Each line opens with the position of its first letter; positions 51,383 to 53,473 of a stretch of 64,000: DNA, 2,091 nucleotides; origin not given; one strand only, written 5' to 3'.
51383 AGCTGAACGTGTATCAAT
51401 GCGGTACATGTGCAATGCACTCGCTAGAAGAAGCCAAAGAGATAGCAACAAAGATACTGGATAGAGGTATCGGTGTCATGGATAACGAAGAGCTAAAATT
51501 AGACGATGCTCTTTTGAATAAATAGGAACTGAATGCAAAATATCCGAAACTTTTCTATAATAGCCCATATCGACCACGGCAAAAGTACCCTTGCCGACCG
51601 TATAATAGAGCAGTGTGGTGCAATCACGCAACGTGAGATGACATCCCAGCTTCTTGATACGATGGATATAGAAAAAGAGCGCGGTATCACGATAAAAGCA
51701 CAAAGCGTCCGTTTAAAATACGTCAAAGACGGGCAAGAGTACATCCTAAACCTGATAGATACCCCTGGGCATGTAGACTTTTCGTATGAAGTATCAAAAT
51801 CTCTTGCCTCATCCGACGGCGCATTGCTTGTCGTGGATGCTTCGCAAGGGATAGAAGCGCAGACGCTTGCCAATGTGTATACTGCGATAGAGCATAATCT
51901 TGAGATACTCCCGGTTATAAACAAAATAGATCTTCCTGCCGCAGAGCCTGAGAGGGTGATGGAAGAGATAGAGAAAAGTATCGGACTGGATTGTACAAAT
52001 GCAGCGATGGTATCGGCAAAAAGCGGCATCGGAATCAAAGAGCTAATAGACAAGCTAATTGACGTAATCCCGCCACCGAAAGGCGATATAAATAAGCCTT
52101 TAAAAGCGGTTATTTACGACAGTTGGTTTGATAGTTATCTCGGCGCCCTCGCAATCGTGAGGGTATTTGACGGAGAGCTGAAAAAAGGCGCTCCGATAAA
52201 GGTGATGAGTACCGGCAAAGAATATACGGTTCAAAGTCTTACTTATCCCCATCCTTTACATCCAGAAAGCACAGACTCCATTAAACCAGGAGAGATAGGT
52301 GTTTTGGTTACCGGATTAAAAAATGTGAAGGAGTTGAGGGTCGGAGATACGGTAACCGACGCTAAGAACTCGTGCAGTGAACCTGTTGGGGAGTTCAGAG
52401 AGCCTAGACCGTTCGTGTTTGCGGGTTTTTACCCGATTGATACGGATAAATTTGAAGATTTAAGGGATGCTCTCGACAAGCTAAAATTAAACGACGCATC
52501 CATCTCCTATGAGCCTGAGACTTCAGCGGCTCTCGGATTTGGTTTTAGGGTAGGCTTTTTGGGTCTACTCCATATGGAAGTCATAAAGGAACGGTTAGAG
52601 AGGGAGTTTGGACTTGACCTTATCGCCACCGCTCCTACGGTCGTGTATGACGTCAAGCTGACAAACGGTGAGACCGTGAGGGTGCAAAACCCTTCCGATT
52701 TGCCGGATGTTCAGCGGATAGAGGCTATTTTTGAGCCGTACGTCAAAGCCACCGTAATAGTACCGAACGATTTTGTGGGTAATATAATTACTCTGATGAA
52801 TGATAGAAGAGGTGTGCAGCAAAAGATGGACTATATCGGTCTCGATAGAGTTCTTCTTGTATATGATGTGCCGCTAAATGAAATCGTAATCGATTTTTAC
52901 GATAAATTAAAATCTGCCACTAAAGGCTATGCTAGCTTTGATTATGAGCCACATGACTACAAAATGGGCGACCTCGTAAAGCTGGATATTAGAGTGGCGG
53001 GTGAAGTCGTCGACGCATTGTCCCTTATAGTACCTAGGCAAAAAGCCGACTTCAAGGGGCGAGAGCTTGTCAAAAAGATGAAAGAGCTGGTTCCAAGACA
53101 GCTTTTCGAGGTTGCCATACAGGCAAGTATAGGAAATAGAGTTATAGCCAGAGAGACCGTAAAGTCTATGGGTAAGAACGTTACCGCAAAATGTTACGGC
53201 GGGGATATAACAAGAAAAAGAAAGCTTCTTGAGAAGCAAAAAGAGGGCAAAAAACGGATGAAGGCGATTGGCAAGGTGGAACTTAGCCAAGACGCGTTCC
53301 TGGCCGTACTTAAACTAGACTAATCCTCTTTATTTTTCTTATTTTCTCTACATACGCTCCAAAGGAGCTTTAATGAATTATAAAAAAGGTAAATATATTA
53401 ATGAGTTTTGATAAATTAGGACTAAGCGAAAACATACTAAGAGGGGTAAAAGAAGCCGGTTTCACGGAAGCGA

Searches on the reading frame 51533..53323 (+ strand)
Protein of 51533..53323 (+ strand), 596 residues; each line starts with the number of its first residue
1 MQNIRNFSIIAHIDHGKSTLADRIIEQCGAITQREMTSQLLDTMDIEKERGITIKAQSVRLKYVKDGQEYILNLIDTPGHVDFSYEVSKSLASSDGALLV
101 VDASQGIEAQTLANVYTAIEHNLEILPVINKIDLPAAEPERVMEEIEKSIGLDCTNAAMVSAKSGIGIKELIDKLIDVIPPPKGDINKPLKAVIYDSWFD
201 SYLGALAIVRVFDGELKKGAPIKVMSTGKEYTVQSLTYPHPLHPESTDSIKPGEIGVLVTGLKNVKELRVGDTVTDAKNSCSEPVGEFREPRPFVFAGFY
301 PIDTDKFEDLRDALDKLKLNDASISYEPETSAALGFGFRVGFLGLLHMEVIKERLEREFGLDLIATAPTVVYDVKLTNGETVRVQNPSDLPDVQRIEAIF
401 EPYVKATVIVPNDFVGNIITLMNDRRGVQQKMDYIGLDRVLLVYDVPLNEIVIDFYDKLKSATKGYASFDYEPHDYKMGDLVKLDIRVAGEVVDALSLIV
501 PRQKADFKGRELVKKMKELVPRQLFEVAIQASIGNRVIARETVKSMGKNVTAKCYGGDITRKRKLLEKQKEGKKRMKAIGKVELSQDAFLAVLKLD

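Call 41: find_homologous_proteins(query=window:51533-53323:+)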
Query window:51533-53323:+ (596 aa): 8000 proteins with E <= 0.001 among 8000 candidates; the best 120 are listed.
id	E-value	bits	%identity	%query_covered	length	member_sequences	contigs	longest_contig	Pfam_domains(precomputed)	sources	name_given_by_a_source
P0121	0.0e+0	1252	95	100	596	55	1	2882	PF01926.30,PF00679.31,PF06421.18,PF00009.34,PF03144.32,PF00071.29,PF22042.3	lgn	-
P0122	0.0e+0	1170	-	-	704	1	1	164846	PF01926.30,PF00679.31,PF14492.13,PF06421.18,PF00009.34,PF16658.12,PF03144.32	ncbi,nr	ncbi:translation elongation factor 4 [Sulfurimonas sp. C5]|nr:translation elongation factor 4 [Sulfu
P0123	0.0e+0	1109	82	100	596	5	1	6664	PF01926.30,PF00679.31,PF06421.18,PF00009.34,PF03144.32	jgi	-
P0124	0.0e+0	1104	82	100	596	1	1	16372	PF01926.30,PF00679.31,PF06421.18,PF00009.34,PF03144.32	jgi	jgi:GTP-binding protein LepA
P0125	0.0e+0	1103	81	100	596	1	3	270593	PF01926.30,PF00679.31,PF06421.18,PF00009.34,PF03144.32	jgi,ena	-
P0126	0.0e+0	1096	82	100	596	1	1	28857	PF01926.30,PF00679.31,PF06421.18,PF00009.34,PF03144.32,PF22042.3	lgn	-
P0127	0.0e+0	1080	80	100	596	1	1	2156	PF00679.31,PF06421.18,PF00009.34,PF03144.32,PF22042.3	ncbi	-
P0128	0.0e+0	1057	79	99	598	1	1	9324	PF01926.30,PF00679.31,PF06421.18,PF00009.34,PF03144.32,PF00071.29,PF22042.3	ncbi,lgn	ncbi:MAG: translation elongation factor 4 [Campylobacterales bacterium]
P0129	0.0e+0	1057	77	100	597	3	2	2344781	PF00679.31,PF06421.18,PF00009.34,PF03144.32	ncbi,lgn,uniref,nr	ncbi:translation elongation factor 4 [Hydrogenimonas thermophila]|uniref:Elongation factor 4 n=1 Tax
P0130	0.0e+0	1053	77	100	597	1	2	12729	PF00679.31,PF06421.18,PF00009.34,PF03144.32,PF00071.29,PF22042.3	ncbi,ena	-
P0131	0.0e+0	1053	76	100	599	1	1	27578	PF00679.31,PF06421.18,PF00009.34,PF03144.32,PF22042.3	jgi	jgi:GTP-binding protein LepA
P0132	0.0e+0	1053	77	100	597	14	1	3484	PF00679.31,PF06421.18,PF00009.34,PF03144.32,PF00071.29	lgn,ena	-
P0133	0.0e+0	1052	77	100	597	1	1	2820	PF00679.31,PF06421.18,PF00009.34,PF03144.32,PF00071.29,PF22042.3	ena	-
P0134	0.0e+0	1052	76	100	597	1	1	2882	PF00679.31,PF06421.18,PF00009.34,PF03144.32,PF22042.3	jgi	-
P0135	0.0e+0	1052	76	100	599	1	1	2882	PF00679.31,PF06421.18,PF00009.34,PF03144.32,PF22042.3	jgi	-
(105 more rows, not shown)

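Call 43: find_encoding_contigs(protein=P0122, flank=10000, max_places=3)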
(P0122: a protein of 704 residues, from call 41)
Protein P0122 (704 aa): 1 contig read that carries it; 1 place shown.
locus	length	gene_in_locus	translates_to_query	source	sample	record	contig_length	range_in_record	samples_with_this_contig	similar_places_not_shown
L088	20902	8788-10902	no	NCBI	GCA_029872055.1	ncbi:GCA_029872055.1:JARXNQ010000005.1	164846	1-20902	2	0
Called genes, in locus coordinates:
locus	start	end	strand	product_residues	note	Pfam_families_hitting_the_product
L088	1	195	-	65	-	PF00909:Ammonium_transp (weak)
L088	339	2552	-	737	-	PF18072:FGAR-AT_linker, PF00586:AIRS, PF02769:AIRS_C, PF00586:AIRS, PF02769:AIRS_C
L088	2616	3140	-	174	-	PF03449:GreA_GreB_N, PF01272:GreA_GreB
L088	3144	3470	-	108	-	-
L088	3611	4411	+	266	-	PF08668:HDOD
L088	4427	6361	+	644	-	PF22896:OB_RNR_1st (weak), PF24190:OB_RNR_2nd, PF00773:RNB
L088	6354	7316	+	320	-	PF27254:HP_1247_M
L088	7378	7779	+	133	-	PF01475:FUR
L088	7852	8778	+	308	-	PF13793:Pribosyltran_N, PF00156:Pribosyltran, PF14572:Pribosyl_synth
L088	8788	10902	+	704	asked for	PF00009:GTP_EFTU, PF01926:MMR_HSR1 (weak), PF03144:GTP_EFTU_D2, PF14492:EFG_III (faint), PF16658:RF3_C (faint), PF00679:EFG_C, PF06421:LepA_C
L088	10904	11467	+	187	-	PF24390:PRTase-CE (weak), PF00156:Pribosyltran (weak)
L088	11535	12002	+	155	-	-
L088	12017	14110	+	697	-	-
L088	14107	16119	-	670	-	-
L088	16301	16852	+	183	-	PF01025:GrpE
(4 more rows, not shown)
